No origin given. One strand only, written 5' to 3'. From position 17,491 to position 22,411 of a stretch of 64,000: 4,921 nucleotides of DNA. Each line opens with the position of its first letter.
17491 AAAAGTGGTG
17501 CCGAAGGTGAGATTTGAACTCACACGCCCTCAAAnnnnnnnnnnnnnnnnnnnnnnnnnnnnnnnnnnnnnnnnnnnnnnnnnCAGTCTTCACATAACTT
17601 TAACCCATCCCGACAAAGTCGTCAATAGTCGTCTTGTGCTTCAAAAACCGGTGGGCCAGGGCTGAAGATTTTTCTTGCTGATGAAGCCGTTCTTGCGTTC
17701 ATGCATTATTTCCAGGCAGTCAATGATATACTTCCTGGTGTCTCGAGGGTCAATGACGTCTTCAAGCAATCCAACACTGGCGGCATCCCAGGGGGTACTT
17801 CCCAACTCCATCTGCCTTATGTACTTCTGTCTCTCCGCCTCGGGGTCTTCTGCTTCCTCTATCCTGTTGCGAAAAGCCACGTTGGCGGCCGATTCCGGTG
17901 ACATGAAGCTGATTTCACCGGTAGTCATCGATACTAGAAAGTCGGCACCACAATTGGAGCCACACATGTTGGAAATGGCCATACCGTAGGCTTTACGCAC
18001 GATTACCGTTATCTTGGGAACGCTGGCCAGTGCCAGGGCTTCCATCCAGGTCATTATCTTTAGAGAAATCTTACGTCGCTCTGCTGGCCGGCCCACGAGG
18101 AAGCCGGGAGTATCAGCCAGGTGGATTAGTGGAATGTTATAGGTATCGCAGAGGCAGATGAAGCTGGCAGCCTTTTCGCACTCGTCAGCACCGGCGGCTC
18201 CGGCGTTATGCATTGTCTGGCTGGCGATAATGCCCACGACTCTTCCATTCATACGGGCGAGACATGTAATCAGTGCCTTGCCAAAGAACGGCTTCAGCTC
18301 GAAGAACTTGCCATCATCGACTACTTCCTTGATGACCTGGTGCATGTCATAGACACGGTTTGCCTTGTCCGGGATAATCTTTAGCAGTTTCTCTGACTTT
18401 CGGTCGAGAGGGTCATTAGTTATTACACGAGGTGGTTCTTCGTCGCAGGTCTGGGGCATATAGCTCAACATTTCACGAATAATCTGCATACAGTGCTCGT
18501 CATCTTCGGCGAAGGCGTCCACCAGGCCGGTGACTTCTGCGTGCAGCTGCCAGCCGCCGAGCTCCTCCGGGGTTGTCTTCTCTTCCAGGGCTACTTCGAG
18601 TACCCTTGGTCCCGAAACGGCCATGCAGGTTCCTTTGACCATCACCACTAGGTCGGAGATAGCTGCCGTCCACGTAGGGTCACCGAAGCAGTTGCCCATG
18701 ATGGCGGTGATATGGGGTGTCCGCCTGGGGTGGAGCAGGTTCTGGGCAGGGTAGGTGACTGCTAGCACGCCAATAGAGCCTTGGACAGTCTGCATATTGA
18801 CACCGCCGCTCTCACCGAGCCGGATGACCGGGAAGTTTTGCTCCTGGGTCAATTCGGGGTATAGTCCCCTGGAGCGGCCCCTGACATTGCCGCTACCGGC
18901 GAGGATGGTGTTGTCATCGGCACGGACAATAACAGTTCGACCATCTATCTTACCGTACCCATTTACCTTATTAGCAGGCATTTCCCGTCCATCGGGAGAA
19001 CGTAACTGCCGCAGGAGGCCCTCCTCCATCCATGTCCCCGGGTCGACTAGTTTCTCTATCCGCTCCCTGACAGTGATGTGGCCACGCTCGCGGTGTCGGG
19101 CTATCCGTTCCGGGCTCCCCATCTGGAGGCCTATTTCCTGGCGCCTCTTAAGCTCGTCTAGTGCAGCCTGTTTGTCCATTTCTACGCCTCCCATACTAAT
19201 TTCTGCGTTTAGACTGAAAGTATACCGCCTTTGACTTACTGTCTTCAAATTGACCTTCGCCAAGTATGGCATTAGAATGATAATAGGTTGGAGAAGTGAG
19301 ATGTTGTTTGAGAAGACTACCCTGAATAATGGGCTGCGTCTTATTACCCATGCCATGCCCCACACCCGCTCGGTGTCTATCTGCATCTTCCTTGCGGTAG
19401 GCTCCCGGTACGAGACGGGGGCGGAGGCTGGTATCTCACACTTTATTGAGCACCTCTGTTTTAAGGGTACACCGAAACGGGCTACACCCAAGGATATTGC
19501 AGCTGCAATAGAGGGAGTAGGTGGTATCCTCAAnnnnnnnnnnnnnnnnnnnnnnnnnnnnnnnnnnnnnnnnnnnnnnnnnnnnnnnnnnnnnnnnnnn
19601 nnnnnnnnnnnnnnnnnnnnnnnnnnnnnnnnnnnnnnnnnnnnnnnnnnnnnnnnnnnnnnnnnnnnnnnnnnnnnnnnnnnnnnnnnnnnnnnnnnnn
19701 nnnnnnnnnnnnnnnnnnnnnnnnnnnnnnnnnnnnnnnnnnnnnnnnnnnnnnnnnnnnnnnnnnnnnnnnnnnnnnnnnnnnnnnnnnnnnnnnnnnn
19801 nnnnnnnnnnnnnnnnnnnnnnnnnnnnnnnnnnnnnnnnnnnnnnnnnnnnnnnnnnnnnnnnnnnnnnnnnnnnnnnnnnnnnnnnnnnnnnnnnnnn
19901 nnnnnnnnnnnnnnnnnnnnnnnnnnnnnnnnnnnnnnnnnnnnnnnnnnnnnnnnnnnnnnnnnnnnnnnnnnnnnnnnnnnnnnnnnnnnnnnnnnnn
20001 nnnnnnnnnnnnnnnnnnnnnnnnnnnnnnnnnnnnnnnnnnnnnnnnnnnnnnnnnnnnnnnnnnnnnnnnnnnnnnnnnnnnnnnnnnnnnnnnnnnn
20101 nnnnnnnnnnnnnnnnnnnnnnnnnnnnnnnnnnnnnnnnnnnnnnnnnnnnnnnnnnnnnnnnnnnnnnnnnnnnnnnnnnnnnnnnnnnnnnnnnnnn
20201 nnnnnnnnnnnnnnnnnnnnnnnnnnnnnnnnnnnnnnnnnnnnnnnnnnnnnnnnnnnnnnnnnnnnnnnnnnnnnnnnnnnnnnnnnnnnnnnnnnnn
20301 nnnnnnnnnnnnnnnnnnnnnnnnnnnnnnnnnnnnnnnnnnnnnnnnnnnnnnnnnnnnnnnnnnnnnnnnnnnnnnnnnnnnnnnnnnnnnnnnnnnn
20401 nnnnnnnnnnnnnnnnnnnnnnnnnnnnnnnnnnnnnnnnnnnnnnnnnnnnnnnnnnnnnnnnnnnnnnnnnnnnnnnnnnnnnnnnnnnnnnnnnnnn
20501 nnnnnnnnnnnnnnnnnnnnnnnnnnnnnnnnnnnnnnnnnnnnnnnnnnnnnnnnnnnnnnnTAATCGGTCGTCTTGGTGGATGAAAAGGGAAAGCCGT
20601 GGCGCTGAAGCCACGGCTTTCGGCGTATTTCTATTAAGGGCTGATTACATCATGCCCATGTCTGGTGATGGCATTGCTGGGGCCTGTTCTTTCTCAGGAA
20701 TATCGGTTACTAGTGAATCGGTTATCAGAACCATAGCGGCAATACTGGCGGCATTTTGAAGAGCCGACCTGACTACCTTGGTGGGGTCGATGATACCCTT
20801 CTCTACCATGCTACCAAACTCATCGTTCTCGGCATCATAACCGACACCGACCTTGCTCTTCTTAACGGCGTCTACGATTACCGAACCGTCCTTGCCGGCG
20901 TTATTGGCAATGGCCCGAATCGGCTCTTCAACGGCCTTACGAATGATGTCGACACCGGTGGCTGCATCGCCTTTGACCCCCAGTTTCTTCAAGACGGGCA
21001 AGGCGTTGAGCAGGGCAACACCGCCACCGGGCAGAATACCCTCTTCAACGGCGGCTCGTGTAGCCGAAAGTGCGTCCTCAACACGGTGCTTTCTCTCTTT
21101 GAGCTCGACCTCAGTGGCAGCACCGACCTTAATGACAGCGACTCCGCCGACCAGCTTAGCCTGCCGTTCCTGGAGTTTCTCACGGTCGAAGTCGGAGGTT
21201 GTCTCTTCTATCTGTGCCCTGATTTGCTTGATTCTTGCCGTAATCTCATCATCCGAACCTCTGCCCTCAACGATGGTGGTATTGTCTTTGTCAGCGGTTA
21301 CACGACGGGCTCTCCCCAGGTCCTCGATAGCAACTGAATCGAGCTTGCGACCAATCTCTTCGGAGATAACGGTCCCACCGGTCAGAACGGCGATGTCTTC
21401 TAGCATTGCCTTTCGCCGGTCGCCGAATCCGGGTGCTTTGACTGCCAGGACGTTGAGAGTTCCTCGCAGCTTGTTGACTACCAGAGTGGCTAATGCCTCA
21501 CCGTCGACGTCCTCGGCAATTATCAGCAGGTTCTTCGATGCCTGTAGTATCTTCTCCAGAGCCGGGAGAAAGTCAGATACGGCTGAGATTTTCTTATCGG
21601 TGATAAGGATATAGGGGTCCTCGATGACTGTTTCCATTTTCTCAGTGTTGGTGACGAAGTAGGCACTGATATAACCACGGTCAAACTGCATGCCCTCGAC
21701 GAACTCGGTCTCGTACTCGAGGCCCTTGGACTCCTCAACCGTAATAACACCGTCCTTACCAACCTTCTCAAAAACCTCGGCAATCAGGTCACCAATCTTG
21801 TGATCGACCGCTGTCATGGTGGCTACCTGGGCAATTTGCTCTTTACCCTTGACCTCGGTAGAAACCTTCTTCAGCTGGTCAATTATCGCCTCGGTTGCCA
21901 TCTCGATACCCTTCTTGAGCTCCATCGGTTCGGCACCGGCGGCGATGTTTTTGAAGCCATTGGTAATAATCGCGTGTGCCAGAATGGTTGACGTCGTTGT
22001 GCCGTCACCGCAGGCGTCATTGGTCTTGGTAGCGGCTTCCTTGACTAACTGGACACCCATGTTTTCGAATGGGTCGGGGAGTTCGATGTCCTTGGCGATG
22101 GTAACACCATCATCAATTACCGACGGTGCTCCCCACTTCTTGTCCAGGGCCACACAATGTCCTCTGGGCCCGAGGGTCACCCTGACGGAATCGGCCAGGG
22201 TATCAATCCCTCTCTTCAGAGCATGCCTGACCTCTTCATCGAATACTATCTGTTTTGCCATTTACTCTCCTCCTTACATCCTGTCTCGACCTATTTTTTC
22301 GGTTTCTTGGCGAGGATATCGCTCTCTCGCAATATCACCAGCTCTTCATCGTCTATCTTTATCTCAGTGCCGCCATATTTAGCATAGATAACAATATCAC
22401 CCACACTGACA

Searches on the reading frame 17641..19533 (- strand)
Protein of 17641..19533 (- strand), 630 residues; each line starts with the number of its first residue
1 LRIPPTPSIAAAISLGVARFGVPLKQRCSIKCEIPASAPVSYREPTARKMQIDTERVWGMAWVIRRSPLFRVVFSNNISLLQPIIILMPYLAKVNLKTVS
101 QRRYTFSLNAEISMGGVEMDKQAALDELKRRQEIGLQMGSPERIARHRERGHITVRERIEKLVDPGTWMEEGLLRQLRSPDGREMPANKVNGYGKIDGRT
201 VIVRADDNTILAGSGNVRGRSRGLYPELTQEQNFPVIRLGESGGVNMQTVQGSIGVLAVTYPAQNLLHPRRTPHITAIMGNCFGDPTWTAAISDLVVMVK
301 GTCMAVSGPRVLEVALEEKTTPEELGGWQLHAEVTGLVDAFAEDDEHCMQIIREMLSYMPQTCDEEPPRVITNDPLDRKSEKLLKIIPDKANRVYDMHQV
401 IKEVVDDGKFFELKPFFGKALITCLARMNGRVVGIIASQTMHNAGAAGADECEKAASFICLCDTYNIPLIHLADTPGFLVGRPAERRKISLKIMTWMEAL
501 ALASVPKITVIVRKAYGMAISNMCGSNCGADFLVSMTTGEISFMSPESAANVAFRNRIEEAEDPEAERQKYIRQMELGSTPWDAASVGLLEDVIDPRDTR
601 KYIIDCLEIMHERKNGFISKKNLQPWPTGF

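Call 67: search_protein_families(library=pfam, proteins=[window:17641-19533:-], max_evalue=0.00001)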
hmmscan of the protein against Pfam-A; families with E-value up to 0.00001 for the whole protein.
window:17641-19533:- (630 aa): 2 families
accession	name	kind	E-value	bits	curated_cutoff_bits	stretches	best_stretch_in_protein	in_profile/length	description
PF01039.27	Carboxyl_trans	-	9.5e-110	368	22.3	1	147-621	2-489/493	Carboxyl transferase domain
PF03255.19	ACCA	-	2.5e-09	37.2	23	1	419-561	92-238/310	Acetyl co-enzyme A carboxylase carboxyltransferase-like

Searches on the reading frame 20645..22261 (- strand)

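Call 67: search_protein_families(library=pfam, proteins=[window:20645-22261:-], max_evalue=0.00001)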
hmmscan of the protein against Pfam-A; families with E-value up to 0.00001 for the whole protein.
window:20645-22261:- (538 aa): 1 family
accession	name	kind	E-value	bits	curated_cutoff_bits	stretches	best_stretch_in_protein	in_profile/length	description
PF00118.29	Cpn60_TCP1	-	3.5e-76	257.3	34.3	1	22-520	1-488/490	TCP-1/cpn60 chaperonin family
